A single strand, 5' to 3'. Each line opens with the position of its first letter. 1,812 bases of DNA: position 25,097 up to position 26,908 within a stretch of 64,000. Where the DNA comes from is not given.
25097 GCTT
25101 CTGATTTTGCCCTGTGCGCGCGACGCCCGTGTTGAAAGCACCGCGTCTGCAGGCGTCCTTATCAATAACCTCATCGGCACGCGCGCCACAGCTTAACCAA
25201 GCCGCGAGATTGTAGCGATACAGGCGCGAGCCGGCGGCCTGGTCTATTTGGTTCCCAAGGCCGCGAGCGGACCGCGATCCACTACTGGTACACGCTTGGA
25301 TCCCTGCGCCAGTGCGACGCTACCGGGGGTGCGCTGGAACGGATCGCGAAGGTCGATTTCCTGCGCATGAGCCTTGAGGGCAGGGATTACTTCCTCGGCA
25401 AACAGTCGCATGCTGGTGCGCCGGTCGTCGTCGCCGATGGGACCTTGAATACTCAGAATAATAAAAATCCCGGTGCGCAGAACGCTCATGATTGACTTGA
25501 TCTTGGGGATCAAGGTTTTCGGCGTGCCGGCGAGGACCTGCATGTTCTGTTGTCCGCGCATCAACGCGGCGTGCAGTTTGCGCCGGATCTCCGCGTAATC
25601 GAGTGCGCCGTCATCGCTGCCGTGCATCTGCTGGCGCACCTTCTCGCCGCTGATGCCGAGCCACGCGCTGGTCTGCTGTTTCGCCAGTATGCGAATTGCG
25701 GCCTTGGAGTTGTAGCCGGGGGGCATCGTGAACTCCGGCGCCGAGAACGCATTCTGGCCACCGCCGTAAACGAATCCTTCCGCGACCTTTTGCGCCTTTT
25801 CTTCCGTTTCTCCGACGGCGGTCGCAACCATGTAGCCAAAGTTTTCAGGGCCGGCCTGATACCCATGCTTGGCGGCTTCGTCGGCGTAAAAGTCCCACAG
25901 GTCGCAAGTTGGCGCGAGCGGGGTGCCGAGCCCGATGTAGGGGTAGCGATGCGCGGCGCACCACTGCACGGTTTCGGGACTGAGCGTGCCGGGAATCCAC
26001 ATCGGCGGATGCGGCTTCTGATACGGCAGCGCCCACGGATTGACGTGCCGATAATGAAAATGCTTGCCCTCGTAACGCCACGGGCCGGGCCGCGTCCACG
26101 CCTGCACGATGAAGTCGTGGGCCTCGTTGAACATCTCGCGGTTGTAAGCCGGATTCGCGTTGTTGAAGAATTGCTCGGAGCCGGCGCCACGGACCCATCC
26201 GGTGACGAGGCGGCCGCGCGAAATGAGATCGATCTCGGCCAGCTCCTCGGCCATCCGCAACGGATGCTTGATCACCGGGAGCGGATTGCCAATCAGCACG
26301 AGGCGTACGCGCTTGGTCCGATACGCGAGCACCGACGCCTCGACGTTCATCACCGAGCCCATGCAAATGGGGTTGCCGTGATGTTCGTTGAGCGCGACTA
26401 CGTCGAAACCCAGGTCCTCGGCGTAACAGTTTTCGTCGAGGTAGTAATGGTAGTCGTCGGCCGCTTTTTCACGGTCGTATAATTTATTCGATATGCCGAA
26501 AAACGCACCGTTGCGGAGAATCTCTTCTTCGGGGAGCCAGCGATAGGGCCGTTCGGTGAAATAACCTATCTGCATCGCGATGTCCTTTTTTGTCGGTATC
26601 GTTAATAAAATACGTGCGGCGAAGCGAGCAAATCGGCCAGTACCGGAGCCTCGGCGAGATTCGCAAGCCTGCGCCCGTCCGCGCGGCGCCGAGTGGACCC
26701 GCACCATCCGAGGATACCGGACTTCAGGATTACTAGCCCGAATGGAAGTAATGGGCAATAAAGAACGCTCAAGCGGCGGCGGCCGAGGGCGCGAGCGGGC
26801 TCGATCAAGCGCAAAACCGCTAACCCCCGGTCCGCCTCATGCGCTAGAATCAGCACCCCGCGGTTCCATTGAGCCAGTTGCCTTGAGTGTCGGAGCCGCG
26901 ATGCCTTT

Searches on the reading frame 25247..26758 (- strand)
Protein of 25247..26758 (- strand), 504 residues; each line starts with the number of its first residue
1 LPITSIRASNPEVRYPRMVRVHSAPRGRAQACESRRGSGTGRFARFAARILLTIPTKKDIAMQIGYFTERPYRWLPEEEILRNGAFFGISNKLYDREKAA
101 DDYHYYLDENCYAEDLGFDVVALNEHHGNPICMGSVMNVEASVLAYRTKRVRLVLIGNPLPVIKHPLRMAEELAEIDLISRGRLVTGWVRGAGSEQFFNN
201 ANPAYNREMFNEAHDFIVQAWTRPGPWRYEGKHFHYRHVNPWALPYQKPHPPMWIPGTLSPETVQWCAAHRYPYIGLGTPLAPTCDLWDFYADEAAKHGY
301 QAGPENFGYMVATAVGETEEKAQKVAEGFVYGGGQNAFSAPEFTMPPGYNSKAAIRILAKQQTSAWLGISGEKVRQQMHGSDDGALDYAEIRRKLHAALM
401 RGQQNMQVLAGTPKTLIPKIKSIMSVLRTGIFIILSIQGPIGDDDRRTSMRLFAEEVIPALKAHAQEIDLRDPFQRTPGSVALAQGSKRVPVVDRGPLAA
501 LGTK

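Call 46: search_protein_families(library=pfam, proteins=[window:25247-26758:-])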
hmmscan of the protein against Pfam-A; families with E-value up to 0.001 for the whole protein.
window:25247-26758:- (504 aa): 1 family
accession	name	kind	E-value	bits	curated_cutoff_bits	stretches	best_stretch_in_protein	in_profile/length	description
PF00296.26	Bac_luciferase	-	4.2e-34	118.8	27.9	1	100-368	19-259/314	Luciferase-like monooxygenase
